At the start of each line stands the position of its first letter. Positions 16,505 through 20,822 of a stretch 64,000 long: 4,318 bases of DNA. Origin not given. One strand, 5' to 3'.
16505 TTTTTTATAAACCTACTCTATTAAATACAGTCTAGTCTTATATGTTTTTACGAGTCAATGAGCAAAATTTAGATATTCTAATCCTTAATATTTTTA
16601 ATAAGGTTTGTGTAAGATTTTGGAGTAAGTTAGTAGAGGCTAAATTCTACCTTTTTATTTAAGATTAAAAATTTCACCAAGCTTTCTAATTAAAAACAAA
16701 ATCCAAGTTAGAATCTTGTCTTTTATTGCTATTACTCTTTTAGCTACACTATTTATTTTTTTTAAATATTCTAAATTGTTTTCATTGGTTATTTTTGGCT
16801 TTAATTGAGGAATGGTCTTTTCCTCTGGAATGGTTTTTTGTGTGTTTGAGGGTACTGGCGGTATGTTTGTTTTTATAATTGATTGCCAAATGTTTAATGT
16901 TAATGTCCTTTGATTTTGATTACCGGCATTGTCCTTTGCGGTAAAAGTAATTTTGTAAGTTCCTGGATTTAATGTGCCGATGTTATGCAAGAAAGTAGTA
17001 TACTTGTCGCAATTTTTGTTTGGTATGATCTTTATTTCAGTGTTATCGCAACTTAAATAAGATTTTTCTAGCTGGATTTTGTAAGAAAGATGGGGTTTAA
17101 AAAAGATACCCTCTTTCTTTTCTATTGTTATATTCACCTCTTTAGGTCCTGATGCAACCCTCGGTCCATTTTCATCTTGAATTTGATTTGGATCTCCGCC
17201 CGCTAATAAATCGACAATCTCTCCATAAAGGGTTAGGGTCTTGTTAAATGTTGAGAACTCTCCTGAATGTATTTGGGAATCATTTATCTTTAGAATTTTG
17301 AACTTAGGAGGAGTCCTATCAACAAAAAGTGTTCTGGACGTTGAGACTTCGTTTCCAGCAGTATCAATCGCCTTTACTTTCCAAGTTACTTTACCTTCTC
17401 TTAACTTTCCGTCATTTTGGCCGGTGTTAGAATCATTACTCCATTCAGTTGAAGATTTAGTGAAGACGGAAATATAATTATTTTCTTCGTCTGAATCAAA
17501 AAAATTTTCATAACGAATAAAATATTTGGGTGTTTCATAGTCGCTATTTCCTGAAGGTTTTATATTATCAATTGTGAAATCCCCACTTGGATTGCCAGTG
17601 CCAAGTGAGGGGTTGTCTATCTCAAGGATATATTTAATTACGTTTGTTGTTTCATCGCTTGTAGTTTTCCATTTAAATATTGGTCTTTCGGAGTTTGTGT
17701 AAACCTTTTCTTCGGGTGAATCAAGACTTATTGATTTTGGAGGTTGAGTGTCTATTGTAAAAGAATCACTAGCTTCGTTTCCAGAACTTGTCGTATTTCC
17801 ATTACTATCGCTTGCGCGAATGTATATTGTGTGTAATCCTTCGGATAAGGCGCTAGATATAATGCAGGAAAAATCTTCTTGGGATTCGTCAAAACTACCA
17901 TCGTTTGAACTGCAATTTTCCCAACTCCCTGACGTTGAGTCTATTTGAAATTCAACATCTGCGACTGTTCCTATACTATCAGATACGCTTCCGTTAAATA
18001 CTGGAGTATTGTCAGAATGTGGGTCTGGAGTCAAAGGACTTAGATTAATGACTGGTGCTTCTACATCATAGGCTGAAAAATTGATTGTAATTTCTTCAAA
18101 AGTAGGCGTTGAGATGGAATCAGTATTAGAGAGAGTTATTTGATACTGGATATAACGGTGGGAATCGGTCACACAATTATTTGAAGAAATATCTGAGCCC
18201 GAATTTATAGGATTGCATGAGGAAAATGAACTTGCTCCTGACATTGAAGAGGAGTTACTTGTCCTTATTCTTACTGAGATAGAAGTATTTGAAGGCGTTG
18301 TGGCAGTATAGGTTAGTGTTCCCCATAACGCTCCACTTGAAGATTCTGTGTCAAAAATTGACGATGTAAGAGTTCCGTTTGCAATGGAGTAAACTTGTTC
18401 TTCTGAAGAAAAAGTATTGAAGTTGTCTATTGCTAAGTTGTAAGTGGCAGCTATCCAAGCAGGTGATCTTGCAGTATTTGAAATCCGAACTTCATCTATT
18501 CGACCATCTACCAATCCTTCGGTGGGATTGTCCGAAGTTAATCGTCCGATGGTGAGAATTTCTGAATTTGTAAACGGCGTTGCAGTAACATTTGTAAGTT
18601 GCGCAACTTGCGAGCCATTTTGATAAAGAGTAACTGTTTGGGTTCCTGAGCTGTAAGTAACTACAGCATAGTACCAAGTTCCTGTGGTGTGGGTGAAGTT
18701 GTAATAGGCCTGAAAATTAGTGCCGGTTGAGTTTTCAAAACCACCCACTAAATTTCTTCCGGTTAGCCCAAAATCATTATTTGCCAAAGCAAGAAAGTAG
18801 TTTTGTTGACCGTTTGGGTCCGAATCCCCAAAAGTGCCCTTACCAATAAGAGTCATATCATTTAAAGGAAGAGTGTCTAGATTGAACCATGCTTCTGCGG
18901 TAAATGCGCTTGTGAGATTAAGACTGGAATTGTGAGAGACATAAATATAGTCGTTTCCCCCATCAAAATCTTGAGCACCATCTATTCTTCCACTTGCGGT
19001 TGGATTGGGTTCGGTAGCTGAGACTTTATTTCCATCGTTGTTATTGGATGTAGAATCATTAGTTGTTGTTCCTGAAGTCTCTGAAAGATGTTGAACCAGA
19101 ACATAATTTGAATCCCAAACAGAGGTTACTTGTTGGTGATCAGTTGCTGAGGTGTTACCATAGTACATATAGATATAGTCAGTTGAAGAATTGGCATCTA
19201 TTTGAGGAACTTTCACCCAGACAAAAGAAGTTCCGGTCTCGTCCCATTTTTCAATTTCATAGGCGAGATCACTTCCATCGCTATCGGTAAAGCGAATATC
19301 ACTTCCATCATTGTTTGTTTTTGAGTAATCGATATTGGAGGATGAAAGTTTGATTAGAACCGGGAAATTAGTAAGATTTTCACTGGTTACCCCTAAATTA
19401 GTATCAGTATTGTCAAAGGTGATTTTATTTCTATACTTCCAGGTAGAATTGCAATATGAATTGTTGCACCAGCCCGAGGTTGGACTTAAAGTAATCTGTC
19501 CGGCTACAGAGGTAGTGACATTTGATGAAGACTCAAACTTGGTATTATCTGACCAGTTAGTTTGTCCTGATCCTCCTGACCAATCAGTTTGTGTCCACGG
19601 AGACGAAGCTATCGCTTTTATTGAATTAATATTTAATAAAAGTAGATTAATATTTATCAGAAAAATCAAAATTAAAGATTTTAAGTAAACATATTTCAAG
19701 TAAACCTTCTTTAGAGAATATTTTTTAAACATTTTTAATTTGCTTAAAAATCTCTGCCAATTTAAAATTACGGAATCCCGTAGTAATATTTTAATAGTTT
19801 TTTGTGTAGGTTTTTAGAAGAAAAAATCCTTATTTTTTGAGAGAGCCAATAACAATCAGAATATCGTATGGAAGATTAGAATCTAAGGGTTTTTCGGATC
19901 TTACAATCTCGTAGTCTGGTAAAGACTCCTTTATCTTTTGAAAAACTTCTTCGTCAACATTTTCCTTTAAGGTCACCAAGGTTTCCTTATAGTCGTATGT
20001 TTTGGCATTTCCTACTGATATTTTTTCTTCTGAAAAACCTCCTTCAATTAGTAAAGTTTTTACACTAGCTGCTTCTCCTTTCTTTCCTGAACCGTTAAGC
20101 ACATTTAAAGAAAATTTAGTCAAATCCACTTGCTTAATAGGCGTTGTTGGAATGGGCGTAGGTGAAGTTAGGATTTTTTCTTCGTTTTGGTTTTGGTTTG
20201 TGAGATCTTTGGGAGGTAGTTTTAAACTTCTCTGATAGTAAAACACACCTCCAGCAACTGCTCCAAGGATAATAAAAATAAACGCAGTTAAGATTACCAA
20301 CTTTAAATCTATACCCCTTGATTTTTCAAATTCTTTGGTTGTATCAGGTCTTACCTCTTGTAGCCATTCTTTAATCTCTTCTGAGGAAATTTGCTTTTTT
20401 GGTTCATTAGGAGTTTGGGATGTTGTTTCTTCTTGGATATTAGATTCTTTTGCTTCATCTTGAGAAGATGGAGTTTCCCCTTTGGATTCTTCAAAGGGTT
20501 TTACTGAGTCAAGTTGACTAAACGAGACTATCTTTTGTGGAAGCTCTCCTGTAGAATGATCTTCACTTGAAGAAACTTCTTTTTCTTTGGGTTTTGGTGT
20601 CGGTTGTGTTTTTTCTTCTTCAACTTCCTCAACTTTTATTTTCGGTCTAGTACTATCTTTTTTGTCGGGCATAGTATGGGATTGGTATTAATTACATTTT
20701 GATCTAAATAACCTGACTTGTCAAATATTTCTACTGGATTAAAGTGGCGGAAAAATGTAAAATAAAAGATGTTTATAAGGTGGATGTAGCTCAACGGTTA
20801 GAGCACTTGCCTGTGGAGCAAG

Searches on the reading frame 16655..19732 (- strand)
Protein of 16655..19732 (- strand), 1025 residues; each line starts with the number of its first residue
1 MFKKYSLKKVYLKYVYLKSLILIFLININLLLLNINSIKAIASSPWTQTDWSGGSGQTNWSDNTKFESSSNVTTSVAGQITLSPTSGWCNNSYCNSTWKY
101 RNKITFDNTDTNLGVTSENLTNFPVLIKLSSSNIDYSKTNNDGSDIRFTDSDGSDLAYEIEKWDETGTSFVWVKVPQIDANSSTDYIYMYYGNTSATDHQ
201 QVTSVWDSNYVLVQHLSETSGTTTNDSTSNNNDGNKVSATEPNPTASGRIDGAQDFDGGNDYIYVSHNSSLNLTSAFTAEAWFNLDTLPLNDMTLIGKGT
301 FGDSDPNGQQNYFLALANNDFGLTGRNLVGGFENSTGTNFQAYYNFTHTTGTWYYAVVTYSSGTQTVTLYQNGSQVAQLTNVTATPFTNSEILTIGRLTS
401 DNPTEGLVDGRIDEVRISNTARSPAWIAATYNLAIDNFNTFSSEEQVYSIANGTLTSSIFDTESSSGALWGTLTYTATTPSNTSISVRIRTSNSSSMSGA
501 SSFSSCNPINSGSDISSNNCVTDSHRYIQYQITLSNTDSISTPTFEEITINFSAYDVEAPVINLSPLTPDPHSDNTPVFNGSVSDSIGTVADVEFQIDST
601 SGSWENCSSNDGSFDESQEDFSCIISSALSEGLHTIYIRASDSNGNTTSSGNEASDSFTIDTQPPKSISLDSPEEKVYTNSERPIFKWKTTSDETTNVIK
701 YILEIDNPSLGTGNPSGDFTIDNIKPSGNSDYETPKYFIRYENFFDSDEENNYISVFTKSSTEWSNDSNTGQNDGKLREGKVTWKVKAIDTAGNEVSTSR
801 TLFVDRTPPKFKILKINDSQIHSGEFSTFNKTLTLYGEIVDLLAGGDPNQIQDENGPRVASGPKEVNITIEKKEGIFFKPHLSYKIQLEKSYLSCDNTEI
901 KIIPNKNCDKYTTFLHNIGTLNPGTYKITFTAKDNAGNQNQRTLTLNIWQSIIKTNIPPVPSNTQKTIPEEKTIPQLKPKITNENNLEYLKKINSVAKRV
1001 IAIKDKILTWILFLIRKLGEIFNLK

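Call 76: search_protein_families(library=pfam, proteins=[window:16655-19732:-], max_evalue=0.0001)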
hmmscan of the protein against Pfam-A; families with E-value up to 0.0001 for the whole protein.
window:16655-19732:- (1025 aa): 4 families
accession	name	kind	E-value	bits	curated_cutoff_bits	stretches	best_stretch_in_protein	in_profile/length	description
PF13385.13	Laminin_G_3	-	4.2e-23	82.6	27.6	1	257-428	1-151/151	Concanavalin A-like lectin/glucanases superfamily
PF10102.14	DUF2341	-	8e-17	61.9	23.4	1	142-223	1-75/84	Domain of unknown function (DUF2341)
PF19077.6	Big_13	-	7.5e-09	36.5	27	0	574-662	26-102/102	Bacterial Ig-like domain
PF09136.16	Glucodextran_B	-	8.3e-05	22.9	27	0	777-805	54-82/83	Glucodextranase, domain B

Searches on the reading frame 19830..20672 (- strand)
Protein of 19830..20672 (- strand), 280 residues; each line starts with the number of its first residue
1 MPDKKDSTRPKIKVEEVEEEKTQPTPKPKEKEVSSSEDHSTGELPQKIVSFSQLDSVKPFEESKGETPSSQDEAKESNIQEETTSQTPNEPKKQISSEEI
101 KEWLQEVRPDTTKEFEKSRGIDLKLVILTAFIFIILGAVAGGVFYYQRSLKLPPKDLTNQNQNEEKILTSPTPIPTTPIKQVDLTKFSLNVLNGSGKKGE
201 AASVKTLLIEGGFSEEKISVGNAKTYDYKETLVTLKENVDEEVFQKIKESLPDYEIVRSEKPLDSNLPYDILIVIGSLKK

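Call 76: search_protein_families(library=pfam, proteins=[window:19830-20672:-], max_evalue=0.0001)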
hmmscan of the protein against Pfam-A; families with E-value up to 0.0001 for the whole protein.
window:19830-20672:- (280 aa): 1 family
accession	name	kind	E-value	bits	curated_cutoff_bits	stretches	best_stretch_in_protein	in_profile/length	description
PF13399.11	LytR_C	-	4.4e-07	31.2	22.2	1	188-277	3-84/86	LytR cell envelope-related transcriptional attenuator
